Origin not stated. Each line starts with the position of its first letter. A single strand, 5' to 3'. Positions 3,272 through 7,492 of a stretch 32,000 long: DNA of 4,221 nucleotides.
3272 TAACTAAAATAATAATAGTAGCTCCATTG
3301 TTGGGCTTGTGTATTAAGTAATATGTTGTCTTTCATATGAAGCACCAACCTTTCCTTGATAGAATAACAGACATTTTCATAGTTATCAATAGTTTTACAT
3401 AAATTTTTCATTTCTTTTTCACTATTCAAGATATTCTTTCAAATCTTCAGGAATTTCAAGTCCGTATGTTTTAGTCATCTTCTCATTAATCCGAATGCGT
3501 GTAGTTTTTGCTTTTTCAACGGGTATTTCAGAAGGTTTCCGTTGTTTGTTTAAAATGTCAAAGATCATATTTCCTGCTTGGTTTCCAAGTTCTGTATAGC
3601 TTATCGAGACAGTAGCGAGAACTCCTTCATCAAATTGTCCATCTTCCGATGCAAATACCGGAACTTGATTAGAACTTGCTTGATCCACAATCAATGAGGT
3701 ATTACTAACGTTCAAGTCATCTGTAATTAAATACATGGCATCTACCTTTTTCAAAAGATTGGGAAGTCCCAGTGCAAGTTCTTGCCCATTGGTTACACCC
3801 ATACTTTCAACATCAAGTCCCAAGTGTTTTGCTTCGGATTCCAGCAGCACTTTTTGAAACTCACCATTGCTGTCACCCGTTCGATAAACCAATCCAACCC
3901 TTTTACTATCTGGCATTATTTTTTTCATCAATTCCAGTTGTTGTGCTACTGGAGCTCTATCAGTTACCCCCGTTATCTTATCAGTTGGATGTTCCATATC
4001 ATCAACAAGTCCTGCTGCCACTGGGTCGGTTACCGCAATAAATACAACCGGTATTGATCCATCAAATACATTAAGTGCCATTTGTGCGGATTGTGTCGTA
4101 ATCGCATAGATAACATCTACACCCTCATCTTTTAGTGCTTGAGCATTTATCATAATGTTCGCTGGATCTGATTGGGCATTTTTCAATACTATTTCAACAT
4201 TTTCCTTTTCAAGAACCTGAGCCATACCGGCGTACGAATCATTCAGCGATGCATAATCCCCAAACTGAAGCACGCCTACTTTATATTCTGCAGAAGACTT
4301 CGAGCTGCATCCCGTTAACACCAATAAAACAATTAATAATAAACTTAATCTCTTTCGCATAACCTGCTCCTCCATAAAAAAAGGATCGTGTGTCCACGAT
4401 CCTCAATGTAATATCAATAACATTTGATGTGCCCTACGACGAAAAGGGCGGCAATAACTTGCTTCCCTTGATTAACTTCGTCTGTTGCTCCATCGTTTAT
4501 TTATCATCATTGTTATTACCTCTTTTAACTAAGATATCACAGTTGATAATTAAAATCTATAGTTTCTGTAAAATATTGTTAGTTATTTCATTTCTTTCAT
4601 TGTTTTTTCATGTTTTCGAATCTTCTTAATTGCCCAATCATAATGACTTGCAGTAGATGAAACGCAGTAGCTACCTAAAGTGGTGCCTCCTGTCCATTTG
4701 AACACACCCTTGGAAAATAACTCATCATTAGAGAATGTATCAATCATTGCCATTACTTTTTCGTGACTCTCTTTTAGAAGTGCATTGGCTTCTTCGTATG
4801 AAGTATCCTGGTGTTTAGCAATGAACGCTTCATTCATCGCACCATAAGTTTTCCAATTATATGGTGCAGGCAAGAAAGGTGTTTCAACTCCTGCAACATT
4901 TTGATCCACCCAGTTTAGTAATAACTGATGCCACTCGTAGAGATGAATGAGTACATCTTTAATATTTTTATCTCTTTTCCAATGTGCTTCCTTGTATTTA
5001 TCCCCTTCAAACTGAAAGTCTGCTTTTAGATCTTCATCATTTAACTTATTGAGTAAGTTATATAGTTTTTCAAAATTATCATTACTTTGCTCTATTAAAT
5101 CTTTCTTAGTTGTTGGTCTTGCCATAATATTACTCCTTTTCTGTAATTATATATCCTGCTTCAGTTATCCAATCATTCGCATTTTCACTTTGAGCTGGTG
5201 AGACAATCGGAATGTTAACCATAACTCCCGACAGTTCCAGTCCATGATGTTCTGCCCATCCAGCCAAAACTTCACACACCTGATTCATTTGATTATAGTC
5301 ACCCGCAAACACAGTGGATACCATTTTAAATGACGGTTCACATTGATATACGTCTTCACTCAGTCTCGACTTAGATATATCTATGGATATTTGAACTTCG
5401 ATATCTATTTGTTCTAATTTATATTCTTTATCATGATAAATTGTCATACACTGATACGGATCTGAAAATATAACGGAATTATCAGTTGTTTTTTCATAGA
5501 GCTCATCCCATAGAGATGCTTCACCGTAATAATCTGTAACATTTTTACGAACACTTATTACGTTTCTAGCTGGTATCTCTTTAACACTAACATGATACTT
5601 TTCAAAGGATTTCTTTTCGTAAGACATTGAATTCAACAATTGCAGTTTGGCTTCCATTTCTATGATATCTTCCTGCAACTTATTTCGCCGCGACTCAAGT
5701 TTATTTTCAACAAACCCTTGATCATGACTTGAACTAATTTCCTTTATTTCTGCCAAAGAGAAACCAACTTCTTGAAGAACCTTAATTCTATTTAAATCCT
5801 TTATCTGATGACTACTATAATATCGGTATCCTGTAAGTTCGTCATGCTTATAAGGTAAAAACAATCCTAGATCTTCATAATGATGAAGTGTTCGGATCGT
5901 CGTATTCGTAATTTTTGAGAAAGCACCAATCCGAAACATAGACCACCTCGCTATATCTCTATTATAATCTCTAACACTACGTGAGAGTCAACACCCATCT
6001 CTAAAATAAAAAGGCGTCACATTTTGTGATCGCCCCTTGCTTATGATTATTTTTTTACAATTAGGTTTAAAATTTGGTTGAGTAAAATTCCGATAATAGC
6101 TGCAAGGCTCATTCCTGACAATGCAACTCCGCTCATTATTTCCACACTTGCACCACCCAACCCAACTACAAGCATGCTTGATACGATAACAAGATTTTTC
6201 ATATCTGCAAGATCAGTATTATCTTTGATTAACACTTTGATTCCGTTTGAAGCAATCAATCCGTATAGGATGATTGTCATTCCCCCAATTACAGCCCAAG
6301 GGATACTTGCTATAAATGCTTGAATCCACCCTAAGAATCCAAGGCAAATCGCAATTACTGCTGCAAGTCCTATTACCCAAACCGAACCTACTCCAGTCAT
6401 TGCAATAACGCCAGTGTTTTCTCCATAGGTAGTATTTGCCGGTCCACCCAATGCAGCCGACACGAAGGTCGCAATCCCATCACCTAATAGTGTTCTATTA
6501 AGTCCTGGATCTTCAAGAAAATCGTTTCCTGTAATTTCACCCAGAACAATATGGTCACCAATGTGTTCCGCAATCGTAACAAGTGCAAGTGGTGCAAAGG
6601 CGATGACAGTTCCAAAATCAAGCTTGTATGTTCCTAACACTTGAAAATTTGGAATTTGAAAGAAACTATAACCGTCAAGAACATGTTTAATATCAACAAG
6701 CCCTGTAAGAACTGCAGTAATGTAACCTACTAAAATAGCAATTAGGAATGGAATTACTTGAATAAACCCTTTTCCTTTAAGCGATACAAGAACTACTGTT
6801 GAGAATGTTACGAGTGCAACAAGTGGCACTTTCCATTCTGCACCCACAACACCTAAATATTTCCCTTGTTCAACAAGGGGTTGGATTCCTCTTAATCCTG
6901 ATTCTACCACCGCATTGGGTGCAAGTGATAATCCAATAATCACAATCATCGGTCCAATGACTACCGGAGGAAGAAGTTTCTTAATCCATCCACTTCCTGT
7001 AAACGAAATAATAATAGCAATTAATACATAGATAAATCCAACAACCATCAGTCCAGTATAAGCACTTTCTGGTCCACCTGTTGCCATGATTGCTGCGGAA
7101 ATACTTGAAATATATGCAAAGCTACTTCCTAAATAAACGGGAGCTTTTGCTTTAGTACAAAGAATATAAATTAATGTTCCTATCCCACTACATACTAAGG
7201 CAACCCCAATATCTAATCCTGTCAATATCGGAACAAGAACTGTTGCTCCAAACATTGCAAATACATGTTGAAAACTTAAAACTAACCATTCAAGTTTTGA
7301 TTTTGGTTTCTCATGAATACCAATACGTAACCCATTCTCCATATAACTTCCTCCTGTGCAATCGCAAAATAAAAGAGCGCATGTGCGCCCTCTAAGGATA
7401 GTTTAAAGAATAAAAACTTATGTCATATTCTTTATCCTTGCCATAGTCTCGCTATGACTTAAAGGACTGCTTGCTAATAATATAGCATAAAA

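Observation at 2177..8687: One ABC importer with three binding-protein paralogs, each behind its own leader-peptide attenuator carrying a different amino-acid codon run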

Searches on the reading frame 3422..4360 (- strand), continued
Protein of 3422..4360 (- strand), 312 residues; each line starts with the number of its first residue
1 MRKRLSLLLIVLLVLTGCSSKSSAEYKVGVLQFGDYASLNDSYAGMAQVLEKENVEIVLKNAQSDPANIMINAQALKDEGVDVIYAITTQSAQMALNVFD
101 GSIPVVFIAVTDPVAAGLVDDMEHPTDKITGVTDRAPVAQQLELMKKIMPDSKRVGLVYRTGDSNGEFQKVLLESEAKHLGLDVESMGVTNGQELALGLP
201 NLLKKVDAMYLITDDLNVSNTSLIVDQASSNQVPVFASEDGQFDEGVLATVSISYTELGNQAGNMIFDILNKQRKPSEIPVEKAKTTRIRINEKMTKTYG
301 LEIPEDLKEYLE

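Call 53: find_encoding_contigs(protein=P0075, flank=3000, max_places=1)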
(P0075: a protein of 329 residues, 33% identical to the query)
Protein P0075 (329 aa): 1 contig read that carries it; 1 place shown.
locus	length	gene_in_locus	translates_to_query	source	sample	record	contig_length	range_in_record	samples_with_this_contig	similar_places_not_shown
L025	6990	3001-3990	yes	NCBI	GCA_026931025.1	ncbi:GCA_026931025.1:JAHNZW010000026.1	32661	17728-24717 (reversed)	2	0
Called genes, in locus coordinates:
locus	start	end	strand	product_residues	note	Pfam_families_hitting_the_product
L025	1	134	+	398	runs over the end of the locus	PF00364:Biotin_lipoyl, PF25984:BSH_YknX (faint), PF02817:E3_binding, PF00198:2-oxoacid_dh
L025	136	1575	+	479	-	PF00890:FAD_binding_2 (weak), PF01134:GIDA, PF07992:Pyr_redox_2, PF12831:FAD_oxidored, PF13450:NAD_binding_8 (faint), PF13738:Pyr_redox_3, PF00070:Pyr_redox, PF02852:Pyr_redox_dim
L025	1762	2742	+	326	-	PF04392:ABC_sub_bind, PF13407:Peripla_BP_4 (faint), PF13458:Peripla_BP_6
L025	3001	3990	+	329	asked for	PF04392:ABC_sub_bind, PF13458:Peripla_BP_6, PF13407:Peripla_BP_4 (weak)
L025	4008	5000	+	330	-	PF02653:BPD_transp_2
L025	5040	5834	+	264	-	PF00005:ABC_tran, PF02463:SMC_N, PF13304:AAA_21 (faint)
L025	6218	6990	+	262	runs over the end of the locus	PF02311:AraC_binding, PF00165:HTH_AraC (weak), PF12833:HTH_18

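Call 54: find_encoding_contigs(protein=P0088, flank=3000, max_places=2)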
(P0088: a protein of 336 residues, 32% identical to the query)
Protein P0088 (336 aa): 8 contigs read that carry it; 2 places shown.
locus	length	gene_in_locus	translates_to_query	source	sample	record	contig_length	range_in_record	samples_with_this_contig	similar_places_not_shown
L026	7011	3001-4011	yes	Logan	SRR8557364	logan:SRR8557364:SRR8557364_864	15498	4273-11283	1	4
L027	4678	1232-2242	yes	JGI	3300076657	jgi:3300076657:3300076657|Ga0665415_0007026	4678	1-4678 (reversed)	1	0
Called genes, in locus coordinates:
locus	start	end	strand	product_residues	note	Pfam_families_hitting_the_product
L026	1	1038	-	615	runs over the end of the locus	PF00012:HSP70, PF06723:MreB_Mbl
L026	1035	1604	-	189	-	PF01025:GrpE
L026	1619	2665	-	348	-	PF08220:HTH_DeoR (faint), PF01628:HrcA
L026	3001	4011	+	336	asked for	PF13407:Peripla_BP_4 (faint), PF04392:ABC_sub_bind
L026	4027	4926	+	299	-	PF02653:BPD_transp_2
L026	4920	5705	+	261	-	PF00005:ABC_tran, PF02463:SMC_N (faint), PF13304:AAA_21 (faint)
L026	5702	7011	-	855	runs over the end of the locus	PF07517:SecA_DEAD, PF00270:DEAD (weak), PF01043:SecA_PP_bind, PF00271:Helicase_C (weak), PF21090:P-loop_SecA, PF07516:SecA_SW, PF02810:SEC-C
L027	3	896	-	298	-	?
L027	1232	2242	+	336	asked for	PF13407:Peripla_BP_4 (faint), PF04392:ABC_sub_bind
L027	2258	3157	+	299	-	PF02653:BPD_transp_2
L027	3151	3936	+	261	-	PF00005:ABC_tran, PF02463:SMC_N (faint), PF13304:AAA_21 (faint)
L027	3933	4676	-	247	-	?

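Call 57: find_encoding_contigs(protein=P0004, flank=4500, max_places=1)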
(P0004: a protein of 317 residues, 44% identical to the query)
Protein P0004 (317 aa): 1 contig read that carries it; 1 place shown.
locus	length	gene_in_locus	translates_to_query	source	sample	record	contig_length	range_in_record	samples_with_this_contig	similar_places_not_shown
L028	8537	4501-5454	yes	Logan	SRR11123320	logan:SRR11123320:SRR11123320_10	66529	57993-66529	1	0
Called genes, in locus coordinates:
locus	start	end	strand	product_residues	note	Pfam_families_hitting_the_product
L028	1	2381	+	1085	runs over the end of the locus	PF01473:Choline_bind_1 (faint), PF19085:Choline_bind_2 (faint), PF19127:Choline_bind_3 (weak), PF01832:Glucosaminidase, PF08239:SH3_3, PF19127:Choline_bind_3 (weak)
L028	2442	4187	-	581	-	PF08439:Peptidase_M3_N, PF01432:Peptidase_M3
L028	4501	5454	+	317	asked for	PF04392:ABC_sub_bind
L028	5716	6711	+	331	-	PF04392:ABC_sub_bind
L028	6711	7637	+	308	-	PF02653:BPD_transp_2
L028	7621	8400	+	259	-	PF09818:ABC_ATPase (faint), PF00005:ABC_tran, PF02463:SMC_N, PF13304:AAA_21 (faint)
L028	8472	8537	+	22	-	?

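Call 58: find_encoding_contigs(protein=P0003, flank=4500, max_places=1)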
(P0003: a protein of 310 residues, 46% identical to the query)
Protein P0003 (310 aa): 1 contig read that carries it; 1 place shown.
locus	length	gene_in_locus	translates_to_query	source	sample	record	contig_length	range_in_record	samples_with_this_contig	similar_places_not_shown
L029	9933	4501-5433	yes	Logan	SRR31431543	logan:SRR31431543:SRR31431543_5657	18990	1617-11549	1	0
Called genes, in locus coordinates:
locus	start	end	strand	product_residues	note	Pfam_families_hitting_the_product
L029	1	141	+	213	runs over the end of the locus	PF00072:Response_reg, PF00486:Trans_reg_C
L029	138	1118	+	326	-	PF00512:HisKA (weak), PF02518:HATPase_c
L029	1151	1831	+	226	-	PF02463:SMC_N, PF00005:ABC_tran, PF13304:AAA_21 (faint)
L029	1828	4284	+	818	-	PF02687:FtsX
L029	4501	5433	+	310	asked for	PF04392:ABC_sub_bind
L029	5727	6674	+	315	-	PF04392:ABC_sub_bind, PF01094:ANF_receptor (weak)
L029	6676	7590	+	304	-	PF02653:BPD_transp_2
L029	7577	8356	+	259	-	PF02463:SMC_N, PF00005:ABC_tran, PF13476:AAA_23 (weak), PF13304:AAA_21 (faint)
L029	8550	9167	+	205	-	PF00440:TetR_N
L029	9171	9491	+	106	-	-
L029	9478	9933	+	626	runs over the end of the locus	PF01496:V_ATPase_I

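Call 59: find_encoding_contigs(protein=P0011, flank=4500, max_places=1)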
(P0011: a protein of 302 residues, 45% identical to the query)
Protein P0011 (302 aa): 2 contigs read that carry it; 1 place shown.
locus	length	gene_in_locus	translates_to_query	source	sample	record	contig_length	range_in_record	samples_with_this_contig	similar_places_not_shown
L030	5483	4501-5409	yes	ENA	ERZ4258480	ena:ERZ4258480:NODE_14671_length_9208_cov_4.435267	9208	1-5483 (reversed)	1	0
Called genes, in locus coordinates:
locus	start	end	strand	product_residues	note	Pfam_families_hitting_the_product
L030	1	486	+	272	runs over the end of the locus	PF00924:MS_channel_2nd, PF21082:MS_channel_3rd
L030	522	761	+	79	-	PF06961:DUF1294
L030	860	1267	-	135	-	PF11969:DcpS_C, PF01230:HIT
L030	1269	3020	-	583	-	PF08439:Peptidase_M3_N (weak), PF01432:Peptidase_M3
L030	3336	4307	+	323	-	PF04392:ABC_sub_bind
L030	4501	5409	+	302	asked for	PF04392:ABC_sub_bind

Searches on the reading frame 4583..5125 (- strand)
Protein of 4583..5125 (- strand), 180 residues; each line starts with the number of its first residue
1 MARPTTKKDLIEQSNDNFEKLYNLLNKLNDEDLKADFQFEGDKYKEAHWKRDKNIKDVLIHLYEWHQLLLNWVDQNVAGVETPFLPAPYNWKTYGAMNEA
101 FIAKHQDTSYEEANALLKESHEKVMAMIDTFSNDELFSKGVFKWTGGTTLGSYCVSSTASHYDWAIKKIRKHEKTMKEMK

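Call 7: search_protein_families(library=pfam, proteins=[window:4583-5125:-])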
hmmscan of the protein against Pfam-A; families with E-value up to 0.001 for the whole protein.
window:4583-5125:- (180 aa): 2 families
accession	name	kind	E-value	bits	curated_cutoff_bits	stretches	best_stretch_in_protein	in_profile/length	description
PF08020.16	DUF1706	-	1e-61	208.1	24.2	1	1-174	1-166/166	Protein of unknown function (DUF1706)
PF12867.12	DinB_2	-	5.6e-06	27.3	24.8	1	20-143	8-102/128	DinB superfamily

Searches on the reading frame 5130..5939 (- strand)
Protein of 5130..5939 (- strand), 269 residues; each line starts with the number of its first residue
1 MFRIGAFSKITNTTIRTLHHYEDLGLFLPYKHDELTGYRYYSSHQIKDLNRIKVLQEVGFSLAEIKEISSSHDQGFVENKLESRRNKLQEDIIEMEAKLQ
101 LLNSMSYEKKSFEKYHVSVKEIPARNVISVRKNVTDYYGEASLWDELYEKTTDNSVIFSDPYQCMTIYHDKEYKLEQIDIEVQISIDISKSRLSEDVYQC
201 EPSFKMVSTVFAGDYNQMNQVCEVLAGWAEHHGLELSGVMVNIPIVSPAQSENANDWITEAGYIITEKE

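Call 7: search_protein_families(library=pfam, proteins=[window:5130-5939:-])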
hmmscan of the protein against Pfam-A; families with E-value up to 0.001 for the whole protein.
window:5130-5939:- (269 aa): 4 families
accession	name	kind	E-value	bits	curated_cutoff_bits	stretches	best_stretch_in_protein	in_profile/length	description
PF13411.12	MerR_1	-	1.3e-16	60.8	21.6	1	2-69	1-66/69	MerR HTH family regulatory protein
PF00376.29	MerR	-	1.2e-09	38.3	28.2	1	3-41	1-38/38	MerR family regulatory protein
PF09278.17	MerR-DNA-bind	-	1.6e-06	29.1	25.4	1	48-105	3-58/65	MerR, DNA binding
PF06445.20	GyrI-like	-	9.1e-06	26.4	26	1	117-236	3-125/155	GyrI-like small molecule binding domain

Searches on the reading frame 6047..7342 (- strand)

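Call 7: search_protein_families(library=pfam, proteins=[window:6047-7342:-])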
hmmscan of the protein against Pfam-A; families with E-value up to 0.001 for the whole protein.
window:6047-7342:- (431 aa): 1 family
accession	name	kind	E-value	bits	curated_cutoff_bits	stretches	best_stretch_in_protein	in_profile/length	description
PF00860.26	Xan_ur_permease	-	1.4e-89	300.9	27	1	18-400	2-386/389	Permease family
